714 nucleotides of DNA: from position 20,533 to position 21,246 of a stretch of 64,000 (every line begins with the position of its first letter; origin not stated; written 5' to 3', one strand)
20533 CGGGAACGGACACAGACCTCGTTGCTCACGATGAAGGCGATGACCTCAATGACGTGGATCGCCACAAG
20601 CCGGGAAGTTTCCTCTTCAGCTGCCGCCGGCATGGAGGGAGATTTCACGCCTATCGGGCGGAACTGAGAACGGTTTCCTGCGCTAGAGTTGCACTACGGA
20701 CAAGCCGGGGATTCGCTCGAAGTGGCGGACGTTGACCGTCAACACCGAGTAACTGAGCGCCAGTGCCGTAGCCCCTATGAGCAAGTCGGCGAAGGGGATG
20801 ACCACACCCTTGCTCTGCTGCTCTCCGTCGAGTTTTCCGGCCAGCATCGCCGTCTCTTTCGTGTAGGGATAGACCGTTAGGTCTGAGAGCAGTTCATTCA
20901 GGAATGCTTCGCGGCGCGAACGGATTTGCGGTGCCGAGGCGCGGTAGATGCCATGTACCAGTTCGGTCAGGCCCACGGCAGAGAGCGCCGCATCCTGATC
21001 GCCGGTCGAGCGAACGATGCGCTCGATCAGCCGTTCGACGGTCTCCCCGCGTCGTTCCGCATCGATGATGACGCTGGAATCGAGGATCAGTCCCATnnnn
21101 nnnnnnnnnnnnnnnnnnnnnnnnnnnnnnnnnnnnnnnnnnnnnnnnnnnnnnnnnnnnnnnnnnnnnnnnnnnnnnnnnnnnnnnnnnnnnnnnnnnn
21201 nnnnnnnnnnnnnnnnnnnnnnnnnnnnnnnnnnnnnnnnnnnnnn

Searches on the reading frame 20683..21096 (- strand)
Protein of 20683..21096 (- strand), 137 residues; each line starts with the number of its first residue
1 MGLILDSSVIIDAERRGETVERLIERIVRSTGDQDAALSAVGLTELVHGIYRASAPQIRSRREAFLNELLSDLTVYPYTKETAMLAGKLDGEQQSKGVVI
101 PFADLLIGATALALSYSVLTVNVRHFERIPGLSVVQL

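Call 87: search_protein_families(library=pfam, proteins=[window:20683-21096:-], max_evalue=0.001)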
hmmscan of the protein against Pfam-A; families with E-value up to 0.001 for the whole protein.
window:20683-21096:- (137 aa): 1 family
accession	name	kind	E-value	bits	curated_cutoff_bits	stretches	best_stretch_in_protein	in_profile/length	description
PF01850.27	PIN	-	4.5e-12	47.1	23.6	1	4-130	2-118/120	PIN domain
